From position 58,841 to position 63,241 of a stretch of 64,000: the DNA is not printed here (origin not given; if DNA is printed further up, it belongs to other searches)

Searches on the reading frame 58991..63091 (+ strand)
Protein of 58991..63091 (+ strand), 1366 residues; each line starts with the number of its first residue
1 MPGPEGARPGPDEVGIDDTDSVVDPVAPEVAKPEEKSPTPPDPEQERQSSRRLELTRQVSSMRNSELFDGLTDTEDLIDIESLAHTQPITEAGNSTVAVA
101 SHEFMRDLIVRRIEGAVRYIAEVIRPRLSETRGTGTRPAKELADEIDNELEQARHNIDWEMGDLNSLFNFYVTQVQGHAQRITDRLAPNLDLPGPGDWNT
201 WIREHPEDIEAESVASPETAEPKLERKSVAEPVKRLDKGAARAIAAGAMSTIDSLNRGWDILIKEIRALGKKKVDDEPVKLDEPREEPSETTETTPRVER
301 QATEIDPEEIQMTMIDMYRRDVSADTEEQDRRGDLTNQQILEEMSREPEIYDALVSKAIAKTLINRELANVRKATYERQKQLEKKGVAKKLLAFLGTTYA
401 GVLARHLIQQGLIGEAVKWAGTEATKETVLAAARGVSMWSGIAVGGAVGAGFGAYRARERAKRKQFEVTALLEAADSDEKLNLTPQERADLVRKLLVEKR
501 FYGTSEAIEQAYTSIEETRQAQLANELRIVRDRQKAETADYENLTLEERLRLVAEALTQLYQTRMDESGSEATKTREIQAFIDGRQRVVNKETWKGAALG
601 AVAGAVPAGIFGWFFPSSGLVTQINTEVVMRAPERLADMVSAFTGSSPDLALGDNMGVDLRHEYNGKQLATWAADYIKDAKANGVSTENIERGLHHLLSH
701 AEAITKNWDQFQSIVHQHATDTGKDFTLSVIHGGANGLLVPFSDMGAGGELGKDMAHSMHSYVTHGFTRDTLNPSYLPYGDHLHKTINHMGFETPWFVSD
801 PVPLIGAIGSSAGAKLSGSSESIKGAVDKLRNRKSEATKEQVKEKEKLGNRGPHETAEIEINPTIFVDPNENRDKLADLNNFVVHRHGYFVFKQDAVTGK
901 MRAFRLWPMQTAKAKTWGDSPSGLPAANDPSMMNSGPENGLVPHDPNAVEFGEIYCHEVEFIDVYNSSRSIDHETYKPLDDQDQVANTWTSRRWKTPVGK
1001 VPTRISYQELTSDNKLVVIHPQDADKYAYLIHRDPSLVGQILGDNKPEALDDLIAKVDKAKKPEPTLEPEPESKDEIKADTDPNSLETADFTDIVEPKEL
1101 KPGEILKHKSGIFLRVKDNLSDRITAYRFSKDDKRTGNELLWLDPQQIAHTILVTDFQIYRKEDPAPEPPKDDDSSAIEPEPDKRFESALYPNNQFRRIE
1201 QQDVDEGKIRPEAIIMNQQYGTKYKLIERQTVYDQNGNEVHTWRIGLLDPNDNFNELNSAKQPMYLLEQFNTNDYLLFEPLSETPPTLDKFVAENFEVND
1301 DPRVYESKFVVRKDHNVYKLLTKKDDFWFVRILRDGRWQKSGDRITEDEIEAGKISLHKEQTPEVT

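Call 7: search_protein_families(library=pfam, proteins=[window:58991-63091:+], max_evalue=0.01)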
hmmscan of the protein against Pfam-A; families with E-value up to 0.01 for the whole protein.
window:58991-63091:+ (1366 aa): 0 families

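Call 16: search_protein_families(library=ncbifam, proteins=[window:58991-63091:+], max_evalue=0.01)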
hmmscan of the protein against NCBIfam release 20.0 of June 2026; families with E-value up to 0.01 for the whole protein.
window:58991-63091:+ (1366 aa): 0 families

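Call 20: list_cluster_members(proteins=[P0001, window:58991-63091:+, window:49525-53619:+, window:46099-49443:+, window:9131-10765:+, window:53631-54449:+])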
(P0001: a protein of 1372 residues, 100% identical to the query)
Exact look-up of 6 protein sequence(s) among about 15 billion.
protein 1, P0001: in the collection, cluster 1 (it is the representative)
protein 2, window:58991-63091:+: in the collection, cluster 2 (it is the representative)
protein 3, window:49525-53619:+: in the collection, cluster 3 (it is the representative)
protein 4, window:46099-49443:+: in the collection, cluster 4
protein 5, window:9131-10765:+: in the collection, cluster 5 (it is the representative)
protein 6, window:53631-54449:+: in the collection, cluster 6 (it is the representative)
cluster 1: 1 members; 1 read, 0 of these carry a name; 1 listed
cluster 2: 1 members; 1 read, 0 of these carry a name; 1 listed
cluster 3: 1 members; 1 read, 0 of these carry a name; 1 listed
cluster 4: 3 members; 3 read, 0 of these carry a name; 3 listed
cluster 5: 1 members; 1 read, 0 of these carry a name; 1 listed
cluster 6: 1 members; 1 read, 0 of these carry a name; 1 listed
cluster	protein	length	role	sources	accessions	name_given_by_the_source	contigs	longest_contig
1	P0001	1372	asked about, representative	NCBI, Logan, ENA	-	-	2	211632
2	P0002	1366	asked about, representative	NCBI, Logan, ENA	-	-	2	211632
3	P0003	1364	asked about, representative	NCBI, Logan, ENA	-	-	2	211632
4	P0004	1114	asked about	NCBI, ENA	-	-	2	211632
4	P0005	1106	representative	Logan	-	-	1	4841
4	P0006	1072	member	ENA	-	-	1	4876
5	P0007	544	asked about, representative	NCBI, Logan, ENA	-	-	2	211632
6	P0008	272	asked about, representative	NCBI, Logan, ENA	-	-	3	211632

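Call 46: search_protein_families(library=phrogs, proteins=[window:58991-63091:+], max_evalue=0.01)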
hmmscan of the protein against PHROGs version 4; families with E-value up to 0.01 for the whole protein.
window:58991-63091:+ (1366 aa): 0 families

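Call 72: search_solved_structures(query=window:58991-63091:+, max_evalue=0.1)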
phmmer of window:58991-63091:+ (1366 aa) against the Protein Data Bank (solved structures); distinct sequences matched with E-value up to 0.1: 0.
